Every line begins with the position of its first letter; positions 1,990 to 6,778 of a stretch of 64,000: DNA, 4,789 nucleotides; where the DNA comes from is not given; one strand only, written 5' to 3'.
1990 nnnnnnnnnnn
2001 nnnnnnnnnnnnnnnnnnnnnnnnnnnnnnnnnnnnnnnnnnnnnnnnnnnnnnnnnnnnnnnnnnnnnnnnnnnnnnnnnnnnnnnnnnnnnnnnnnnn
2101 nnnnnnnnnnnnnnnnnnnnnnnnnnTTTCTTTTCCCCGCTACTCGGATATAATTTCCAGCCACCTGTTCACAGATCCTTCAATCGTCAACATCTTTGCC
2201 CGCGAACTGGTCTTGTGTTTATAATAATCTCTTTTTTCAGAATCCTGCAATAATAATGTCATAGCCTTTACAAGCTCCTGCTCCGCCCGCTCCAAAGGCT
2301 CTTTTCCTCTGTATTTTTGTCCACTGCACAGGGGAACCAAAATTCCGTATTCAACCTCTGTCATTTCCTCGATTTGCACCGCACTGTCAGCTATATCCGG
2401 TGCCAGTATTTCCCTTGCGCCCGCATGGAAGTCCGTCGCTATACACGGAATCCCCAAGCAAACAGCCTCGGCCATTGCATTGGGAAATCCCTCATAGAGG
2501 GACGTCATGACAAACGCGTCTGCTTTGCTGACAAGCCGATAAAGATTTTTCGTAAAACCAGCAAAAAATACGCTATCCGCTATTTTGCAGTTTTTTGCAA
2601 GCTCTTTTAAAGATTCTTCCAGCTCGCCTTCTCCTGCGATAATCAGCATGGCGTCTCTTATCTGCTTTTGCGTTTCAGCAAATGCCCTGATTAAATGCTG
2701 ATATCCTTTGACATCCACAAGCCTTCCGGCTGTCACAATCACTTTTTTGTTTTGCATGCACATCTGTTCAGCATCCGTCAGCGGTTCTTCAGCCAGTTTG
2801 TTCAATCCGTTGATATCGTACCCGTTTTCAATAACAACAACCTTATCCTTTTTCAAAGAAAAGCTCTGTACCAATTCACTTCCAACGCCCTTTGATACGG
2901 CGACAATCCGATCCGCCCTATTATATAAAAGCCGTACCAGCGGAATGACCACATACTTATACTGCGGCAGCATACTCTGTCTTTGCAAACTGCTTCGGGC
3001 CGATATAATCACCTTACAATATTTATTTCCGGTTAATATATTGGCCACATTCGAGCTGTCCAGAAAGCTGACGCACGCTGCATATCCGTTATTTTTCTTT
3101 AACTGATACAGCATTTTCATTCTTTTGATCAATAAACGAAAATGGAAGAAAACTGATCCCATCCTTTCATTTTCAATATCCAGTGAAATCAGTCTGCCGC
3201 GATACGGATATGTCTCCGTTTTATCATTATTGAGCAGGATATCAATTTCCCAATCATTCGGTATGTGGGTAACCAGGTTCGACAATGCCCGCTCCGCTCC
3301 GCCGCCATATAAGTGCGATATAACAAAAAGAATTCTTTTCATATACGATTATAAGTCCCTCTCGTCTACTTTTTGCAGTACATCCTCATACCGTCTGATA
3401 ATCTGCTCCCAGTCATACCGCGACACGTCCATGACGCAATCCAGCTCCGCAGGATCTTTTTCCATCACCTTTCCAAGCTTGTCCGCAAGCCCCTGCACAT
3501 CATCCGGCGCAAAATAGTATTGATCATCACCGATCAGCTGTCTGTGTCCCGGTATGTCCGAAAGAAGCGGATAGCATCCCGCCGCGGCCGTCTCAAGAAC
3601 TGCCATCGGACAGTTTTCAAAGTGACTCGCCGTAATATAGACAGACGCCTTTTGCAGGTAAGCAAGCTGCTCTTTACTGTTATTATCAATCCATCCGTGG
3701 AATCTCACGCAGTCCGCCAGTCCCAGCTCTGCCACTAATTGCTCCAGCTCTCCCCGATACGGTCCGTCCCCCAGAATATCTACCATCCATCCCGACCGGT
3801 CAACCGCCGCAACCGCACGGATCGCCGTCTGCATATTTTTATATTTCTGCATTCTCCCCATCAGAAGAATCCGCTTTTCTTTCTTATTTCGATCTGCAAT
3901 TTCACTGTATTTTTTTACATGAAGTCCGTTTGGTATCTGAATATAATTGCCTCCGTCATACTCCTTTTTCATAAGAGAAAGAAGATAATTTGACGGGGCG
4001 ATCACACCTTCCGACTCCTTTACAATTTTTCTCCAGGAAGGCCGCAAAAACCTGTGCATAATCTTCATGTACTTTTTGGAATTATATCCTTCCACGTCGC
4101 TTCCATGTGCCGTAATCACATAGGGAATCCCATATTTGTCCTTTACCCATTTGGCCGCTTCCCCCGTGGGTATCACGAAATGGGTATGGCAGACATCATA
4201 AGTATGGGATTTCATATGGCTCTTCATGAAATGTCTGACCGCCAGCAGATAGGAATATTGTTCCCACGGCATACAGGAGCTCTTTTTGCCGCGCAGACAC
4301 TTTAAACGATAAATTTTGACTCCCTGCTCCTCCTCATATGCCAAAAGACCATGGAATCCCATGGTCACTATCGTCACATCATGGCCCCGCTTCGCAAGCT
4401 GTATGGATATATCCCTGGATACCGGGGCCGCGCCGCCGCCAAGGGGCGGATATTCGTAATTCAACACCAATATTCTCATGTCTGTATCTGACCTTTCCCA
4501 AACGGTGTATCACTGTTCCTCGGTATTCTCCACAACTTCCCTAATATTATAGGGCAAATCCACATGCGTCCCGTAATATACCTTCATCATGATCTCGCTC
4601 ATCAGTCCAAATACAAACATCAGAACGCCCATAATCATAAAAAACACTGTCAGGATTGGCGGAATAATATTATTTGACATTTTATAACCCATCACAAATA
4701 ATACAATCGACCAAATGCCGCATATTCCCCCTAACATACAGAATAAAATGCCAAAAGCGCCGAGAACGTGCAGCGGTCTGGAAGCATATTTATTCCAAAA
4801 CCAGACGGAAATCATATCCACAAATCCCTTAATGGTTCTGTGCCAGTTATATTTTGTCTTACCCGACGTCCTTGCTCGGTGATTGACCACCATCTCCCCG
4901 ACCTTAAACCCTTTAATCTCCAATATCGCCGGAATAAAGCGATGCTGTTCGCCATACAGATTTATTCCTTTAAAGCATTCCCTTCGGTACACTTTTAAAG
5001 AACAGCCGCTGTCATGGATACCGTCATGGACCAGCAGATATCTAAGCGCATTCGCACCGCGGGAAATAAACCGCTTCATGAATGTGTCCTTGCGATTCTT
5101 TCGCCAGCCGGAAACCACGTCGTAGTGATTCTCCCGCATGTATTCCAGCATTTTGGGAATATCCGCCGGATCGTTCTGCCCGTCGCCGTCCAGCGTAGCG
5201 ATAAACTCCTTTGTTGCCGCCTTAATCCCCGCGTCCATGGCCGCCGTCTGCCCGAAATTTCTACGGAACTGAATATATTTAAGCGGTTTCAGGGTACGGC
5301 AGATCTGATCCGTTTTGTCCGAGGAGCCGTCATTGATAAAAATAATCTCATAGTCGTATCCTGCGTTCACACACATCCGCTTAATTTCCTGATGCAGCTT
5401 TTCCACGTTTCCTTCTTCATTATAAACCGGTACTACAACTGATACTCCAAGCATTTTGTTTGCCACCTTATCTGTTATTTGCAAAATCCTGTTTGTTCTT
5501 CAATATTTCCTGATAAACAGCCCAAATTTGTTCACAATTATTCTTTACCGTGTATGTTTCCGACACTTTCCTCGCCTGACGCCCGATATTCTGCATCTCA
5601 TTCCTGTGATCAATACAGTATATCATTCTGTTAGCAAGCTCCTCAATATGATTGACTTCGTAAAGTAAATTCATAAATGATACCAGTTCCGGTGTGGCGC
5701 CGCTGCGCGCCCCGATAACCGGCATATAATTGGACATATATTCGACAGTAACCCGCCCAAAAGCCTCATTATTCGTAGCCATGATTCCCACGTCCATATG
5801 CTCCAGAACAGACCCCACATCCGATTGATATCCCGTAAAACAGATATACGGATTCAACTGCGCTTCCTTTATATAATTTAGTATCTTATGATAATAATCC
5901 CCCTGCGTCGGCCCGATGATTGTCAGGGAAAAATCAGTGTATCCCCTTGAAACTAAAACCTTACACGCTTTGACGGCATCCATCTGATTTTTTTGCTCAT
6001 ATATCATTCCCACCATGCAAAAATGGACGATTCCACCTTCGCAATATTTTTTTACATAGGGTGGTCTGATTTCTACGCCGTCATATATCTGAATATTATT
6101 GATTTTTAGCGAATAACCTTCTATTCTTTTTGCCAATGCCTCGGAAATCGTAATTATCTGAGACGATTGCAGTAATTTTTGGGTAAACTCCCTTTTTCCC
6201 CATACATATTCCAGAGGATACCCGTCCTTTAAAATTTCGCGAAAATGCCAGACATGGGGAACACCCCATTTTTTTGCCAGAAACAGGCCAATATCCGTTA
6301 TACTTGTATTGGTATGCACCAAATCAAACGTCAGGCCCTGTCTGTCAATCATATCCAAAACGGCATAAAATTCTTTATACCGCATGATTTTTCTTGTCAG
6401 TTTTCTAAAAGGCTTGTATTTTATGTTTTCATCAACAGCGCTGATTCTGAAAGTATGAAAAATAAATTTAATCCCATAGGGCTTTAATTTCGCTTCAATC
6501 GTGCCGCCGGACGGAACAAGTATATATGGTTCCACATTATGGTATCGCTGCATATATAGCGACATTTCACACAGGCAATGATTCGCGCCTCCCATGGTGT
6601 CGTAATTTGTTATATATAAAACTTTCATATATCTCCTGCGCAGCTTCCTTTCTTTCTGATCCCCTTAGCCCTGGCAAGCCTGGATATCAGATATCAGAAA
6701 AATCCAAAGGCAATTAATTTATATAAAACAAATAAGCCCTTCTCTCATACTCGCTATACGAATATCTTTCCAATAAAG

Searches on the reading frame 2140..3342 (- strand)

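Call 53: search_protein_families(library=pfam, proteins=[window:2140-3342:-], max_evalue=0.0001)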
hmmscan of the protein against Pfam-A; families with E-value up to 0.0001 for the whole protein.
window:2140-3342:- (400 aa): 5 families
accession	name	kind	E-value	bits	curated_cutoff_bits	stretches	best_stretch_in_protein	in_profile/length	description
PF00534.26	Glycos_transf_1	-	3.5e-33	115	26.4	1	197-316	13-134/172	Glycosyl transferases group 1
PF13692.12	Glyco_trans_1_4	-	3.2e-27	96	27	1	200-316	2-118/142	Glycosyl transferases group 1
PF20706.3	GT4-conflict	-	3.5e-12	46.5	26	1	137-315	141-322/385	Family 4 Glycosyltransferase in conflict systems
PF13439.12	Glyco_transf_4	-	5.5e-11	43.2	28.5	1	14-177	2-168/170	Glycosyltransferase Family 4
PF13579.12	Glyco_trans_4_4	-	3.4e-05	24.7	29.7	1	107-174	93-158/158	Glycosyl transferase 4-like domain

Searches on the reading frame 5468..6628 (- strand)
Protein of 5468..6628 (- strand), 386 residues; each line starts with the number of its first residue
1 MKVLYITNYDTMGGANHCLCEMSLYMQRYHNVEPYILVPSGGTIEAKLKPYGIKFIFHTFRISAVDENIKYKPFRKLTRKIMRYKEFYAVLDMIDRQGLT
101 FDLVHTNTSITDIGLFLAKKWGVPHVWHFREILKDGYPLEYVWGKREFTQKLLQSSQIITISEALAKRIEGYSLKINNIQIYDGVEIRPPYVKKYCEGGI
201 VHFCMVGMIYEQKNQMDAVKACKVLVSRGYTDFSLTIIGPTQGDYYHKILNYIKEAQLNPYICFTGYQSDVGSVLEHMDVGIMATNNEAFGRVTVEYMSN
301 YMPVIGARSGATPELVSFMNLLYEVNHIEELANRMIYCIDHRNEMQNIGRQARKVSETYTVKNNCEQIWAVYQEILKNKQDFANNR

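Call 53: search_protein_families(library=pfam, proteins=[window:5468-6628:-], max_evalue=0.0001)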
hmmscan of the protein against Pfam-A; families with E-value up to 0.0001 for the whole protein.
window:5468-6628:- (386 aa): 4 families
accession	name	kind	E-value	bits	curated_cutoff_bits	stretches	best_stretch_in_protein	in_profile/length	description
PF00534.26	Glycos_transf_1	-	2.4e-21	76.5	26.4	1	203-354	18-171/172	Glycosyl transferases group 1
PF13692.12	Glyco_trans_1_4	-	7.7e-17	62.3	27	1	203-340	4-141/142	Glycosyl transferases group 1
PF13439.12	Glyco_transf_4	-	1.7e-07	31.8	28.5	1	12-175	1-155/170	Glycosyltransferase Family 4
PF20706.3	GT4-conflict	-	5.2e-05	22.8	26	1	197-312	194-317/385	Family 4 Glycosyltransferase in conflict systems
